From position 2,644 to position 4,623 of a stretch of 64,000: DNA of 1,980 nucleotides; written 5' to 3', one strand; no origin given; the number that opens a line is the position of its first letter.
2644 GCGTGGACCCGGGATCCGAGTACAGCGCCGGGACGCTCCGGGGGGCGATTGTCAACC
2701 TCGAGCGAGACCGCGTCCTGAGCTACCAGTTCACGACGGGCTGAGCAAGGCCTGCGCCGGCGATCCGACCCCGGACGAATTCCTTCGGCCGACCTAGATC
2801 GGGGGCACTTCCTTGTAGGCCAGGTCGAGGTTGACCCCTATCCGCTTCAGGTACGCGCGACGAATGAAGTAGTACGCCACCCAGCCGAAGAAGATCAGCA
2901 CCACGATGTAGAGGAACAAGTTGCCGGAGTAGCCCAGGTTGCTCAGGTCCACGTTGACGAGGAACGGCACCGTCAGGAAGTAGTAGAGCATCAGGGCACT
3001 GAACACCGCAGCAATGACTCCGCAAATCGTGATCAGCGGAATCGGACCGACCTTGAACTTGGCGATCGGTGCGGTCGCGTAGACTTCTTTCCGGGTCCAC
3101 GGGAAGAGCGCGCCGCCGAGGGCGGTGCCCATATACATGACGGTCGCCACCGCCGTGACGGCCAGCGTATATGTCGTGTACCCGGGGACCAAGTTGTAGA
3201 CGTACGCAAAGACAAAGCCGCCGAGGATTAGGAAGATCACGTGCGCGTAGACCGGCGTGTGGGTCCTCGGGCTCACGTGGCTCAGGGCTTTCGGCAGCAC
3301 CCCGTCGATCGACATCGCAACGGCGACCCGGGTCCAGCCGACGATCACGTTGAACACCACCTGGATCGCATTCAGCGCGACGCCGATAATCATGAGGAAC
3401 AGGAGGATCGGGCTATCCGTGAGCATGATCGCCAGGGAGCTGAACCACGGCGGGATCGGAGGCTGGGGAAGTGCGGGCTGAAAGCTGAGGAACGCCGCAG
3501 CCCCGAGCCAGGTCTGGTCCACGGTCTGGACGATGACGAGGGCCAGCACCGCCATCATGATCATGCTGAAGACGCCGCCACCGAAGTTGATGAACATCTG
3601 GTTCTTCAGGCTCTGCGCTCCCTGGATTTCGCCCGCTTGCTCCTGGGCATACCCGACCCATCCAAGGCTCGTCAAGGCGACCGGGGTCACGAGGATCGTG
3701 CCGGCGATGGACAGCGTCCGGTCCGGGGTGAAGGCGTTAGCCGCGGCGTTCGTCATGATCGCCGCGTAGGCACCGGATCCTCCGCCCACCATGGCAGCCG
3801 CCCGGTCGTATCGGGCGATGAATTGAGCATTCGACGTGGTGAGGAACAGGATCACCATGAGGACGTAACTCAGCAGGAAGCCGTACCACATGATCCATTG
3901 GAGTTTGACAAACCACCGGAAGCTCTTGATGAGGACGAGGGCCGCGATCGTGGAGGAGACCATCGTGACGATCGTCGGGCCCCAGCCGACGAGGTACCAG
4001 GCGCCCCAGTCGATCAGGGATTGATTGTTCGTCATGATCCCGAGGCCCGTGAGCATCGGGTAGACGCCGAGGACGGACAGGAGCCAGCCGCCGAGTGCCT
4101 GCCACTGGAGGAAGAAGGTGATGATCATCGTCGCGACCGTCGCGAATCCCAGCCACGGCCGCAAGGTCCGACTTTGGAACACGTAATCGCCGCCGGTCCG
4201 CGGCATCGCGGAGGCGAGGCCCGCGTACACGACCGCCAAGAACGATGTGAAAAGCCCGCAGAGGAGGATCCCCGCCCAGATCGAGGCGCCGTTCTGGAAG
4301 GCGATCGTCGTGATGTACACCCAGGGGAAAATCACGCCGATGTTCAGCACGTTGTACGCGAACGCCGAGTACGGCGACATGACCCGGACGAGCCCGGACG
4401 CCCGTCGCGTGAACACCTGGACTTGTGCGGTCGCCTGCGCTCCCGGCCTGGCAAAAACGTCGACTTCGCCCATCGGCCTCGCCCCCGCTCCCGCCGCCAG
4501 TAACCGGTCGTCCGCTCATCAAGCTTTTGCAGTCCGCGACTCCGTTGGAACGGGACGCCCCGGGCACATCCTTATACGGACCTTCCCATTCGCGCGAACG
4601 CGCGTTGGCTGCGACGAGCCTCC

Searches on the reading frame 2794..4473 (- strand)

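Call 47: search_protein_families(library=pfam, proteins=[window:2794-4473:-], max_evalue=0.001)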
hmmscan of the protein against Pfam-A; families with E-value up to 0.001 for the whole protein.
window:2794-4473:- (559 aa): 2 families
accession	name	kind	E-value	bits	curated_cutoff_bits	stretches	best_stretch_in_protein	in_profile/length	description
PF13520.12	AA_permease_2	-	2.2e-11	43.8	27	1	53-528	19-426/427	Amino acid permease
PF00324.27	AA_permease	-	4.2e-05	22.9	24.6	1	56-541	21-464/470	Amino acid permease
